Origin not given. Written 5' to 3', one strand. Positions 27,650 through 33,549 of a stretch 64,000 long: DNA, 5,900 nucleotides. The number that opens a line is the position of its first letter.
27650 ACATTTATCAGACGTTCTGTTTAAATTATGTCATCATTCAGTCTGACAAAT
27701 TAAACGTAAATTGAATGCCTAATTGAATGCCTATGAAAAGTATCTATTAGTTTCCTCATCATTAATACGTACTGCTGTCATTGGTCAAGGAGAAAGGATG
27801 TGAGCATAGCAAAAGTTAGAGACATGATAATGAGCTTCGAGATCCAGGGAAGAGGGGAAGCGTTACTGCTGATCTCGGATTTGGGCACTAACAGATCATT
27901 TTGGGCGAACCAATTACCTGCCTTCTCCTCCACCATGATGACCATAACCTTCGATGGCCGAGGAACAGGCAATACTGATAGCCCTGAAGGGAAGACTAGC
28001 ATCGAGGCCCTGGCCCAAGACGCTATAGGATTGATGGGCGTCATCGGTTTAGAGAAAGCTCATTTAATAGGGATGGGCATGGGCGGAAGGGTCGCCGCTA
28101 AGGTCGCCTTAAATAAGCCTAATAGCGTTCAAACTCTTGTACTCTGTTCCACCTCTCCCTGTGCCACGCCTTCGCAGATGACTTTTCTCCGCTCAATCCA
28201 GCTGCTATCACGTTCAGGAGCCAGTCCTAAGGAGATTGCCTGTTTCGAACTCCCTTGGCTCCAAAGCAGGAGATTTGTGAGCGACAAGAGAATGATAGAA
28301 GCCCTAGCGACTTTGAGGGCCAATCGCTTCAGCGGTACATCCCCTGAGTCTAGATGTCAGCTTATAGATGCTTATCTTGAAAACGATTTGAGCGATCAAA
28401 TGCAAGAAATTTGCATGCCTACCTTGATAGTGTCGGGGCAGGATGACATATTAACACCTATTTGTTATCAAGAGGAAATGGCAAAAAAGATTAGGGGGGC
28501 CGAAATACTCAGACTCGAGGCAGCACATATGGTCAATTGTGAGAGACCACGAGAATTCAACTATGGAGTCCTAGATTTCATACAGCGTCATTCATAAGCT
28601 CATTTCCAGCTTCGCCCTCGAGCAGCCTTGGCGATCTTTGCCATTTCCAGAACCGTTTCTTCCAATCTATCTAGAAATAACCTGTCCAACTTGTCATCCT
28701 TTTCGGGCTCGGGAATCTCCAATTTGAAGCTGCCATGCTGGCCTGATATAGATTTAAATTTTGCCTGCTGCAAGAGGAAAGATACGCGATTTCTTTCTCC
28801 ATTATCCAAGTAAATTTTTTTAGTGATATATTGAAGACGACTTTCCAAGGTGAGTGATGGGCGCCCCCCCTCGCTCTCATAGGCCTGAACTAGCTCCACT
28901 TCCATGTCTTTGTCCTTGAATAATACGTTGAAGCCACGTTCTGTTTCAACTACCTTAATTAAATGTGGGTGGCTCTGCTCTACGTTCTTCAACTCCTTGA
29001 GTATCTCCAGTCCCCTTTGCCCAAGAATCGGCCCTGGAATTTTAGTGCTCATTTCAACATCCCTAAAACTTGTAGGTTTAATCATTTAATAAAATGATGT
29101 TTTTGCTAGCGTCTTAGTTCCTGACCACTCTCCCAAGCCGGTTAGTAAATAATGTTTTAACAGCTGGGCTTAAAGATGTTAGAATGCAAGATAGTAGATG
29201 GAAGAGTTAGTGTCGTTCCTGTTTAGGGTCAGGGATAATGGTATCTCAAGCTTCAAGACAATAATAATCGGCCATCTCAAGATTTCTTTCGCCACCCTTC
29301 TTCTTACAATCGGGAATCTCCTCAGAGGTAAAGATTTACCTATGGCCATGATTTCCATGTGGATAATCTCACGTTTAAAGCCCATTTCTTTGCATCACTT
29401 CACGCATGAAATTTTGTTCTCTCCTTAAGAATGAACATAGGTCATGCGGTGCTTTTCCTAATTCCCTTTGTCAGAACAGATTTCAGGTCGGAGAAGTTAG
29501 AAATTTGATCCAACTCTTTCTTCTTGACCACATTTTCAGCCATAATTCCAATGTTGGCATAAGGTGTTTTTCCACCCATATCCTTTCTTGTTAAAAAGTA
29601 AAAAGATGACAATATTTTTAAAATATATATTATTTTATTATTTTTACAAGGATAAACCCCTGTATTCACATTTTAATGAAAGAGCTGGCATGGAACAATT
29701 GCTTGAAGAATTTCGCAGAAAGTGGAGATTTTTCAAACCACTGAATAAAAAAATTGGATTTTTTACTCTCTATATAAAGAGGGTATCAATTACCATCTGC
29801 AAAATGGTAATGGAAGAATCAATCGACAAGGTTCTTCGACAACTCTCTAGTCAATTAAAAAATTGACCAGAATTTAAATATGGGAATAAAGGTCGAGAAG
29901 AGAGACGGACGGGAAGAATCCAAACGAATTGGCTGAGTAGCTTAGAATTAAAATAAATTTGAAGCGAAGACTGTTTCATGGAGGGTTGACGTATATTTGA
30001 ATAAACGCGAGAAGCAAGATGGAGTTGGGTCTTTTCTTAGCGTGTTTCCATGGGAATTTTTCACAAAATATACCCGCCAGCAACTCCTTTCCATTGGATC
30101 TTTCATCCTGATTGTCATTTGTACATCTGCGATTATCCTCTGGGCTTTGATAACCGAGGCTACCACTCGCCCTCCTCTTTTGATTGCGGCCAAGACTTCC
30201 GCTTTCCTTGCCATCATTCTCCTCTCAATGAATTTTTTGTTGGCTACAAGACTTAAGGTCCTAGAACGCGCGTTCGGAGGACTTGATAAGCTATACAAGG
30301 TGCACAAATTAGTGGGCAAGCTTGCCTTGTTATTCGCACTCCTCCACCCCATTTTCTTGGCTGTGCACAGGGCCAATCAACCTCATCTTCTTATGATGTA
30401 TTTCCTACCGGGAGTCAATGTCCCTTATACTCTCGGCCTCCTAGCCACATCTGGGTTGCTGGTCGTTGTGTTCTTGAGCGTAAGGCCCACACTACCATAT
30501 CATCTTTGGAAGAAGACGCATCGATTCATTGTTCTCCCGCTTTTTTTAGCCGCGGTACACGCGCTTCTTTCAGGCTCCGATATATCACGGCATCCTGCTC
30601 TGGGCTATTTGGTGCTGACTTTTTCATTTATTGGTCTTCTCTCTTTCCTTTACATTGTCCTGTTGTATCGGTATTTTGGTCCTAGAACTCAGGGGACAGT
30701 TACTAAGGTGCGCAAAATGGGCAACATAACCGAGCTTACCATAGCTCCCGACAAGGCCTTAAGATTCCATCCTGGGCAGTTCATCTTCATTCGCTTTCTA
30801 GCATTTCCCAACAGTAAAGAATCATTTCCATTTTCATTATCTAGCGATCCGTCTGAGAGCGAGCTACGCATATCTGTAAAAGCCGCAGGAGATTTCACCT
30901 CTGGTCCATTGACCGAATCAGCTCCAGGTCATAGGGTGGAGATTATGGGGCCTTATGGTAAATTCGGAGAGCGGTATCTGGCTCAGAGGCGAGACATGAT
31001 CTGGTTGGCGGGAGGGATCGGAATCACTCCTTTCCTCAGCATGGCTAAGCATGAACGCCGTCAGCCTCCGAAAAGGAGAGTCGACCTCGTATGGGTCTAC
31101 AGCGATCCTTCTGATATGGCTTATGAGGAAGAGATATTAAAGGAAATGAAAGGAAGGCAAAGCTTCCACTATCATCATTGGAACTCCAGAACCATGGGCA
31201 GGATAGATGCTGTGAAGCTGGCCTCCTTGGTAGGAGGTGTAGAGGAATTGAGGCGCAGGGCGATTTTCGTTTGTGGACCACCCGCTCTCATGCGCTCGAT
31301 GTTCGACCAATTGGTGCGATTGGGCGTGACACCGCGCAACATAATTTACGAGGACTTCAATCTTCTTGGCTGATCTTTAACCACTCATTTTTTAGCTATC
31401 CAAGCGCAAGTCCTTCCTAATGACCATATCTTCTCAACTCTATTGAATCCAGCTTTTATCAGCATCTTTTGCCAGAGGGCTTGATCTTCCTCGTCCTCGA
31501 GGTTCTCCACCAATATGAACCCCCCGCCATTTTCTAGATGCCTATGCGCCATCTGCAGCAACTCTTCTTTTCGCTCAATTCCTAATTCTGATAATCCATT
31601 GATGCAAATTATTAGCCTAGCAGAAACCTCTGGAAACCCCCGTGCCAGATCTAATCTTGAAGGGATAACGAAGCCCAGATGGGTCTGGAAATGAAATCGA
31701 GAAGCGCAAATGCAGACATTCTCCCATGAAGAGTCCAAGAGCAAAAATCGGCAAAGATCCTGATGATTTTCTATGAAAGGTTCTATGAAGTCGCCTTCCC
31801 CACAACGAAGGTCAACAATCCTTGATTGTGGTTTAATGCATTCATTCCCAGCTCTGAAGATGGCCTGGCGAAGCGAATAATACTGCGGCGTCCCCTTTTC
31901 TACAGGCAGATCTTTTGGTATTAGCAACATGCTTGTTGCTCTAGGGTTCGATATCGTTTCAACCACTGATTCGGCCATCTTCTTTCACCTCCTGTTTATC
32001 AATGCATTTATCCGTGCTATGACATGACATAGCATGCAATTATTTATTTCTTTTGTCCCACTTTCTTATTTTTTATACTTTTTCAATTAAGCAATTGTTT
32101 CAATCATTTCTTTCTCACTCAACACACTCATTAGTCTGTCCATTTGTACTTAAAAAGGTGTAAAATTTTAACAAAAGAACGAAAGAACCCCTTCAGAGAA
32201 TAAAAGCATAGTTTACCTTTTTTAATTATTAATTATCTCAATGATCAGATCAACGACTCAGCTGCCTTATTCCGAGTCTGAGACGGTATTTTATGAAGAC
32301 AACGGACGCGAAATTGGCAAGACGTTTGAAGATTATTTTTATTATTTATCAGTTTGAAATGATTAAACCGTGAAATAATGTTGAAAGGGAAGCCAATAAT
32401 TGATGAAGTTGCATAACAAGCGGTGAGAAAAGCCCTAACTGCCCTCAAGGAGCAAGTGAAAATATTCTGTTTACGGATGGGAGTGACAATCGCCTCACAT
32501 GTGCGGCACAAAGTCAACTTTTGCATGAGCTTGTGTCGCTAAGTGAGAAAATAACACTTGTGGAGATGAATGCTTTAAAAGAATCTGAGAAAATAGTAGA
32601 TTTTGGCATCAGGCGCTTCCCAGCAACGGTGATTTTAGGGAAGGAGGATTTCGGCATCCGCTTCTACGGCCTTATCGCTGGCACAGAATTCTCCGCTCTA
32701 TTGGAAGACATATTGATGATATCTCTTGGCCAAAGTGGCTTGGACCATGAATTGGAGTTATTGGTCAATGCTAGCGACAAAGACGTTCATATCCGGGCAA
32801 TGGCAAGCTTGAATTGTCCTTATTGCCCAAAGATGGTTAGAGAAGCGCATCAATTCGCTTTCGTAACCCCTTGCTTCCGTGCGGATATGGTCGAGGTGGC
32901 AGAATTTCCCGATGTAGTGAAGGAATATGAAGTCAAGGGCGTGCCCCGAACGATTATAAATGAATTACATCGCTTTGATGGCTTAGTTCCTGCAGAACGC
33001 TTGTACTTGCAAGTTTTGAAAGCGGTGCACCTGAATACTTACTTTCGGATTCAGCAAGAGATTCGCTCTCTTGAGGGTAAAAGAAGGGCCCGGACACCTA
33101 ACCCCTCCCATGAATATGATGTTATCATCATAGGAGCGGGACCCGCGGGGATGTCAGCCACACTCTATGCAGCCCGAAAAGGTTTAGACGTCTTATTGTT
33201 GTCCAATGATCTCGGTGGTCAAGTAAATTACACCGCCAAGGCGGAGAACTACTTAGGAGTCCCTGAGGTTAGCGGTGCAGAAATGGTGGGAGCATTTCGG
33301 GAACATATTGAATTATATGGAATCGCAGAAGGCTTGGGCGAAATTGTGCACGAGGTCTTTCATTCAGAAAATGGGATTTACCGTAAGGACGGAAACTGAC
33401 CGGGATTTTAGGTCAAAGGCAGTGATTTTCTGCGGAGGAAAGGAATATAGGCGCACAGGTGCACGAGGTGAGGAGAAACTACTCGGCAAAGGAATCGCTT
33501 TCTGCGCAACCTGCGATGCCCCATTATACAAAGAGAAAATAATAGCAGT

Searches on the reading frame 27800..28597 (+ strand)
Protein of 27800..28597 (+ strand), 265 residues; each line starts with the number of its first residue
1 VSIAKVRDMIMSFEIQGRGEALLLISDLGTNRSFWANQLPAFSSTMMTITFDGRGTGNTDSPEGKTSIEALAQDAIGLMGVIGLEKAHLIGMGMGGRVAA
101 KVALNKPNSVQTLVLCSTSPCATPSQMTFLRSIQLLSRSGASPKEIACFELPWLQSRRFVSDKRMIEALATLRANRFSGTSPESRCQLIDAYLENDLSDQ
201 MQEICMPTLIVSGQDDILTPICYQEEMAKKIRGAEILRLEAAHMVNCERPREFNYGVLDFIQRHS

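Call 31: search_protein_families(library=pfam, proteins=[window:27800-28597:+])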
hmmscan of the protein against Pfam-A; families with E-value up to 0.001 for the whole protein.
window:27800-28597:+ (265 aa): 4 families
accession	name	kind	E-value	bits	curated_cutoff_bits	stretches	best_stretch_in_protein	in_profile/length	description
PF00561.26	Abhydrolase_1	-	8.7e-15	55.5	25.8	1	22-133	3-115/245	alpha/beta hydrolase fold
PF12146.15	Hydrolase_4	-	5.7e-10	39.3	27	1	49-233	35-219/239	Serine aminopeptidase, S33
PF12697.13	Abhydrolase_6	-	9e-08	33.5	26.3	1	22-253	1-214/217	Alpha/beta hydrolase family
PF03096.20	Ndr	-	6e-06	25.6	23.3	1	46-253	58-268/283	Ndr family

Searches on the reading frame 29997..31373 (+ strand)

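Call 31: search_protein_families(library=pfam, proteins=[window:29997-31373:+])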
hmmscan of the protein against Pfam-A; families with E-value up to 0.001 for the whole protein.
window:29997-31373:+ (458 aa): 5 families
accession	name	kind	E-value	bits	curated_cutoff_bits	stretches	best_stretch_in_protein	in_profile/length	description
PF01794.25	Ferric_reduct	-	1.8e-13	51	28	1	69-184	2-119/121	Ferric reductase like transmembrane component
PF00175.26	NAD_binding_1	-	2.9e-09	38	22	1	337-434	2-106/109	Oxidoreductase NAD-binding domain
PF08022.18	FAD_binding_8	-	8.6e-07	29.5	22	1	242-304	14-78/109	FAD-binding domain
PF08030.17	NAD_binding_6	-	1.9e-06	28.5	22.2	1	336-386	6-61/156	Ferric reductase NAD binding domain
PF00970.30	FAD_binding_6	-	0.00062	20.5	21.1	0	251-323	24-97/99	Oxidoreductase FAD-binding domain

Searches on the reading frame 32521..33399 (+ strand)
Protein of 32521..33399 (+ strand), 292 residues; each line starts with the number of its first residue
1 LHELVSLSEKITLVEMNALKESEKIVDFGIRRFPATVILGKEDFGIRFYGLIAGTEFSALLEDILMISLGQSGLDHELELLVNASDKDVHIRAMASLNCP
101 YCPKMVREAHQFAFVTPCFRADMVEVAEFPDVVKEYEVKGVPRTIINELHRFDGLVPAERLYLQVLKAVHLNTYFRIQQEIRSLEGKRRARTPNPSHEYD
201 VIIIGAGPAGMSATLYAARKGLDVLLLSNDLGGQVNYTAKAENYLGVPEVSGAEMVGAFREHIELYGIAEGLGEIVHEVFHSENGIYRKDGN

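Call 31: search_protein_families(library=pfam, proteins=[window:32521-33399:+])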
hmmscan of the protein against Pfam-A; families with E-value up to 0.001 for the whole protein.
window:32521-33399:+ (292 aa): 12 families
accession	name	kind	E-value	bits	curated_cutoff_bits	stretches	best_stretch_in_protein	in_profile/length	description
PF13192.12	Thioredoxin_3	-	3.8e-14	52.9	24.8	1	91-163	3-72/76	Thioredoxin domain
PF07992.20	Pyr_redox_2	-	9.9e-08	32.2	26.1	1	199-265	1-69/291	Pyridine nucleotide-disulphide oxidoreductase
PF00890.30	FAD_binding_2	-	9.6e-07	28.8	20.4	1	200-229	1-30/414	FAD binding domain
PF12831.13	FAD_oxidored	-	1.2e-06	28.5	27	1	200-235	1-38/416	FAD dependent oxidoreductase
PF01134.28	GIDA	-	1.1e-05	25.1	22.1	1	200-231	1-32/391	Glucose inhibited division protein A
PF01266.30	DAO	-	1.3e-05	25.3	27.9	1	200-231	1-33/353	FAD dependent oxidoreductase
PF13098.12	Thioredoxin_2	-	1.4e-05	25.8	27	0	96-161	14-100/104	Thioredoxin-like domain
PF01946.23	Thi4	-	3.7e-05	23.5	26.2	1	198-231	17-51/235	Thi4 family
PF13450.12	NAD_binding_8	-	3.8e-05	24.3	21.9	1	203-236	1-36/68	NAD(P)-binding Rossmann-like domain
PF03486.20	HI0933_like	-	9e-05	22.5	50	1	200-229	2-31/244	HI0933-like protein Rossmann domain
PF00085.26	Thioredoxin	-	0.00021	21.7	23.5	0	81-146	13-78/103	Thioredoxin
PF01494.25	FAD_binding_3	-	0.00022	21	22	1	198-228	1-31/349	FAD binding domain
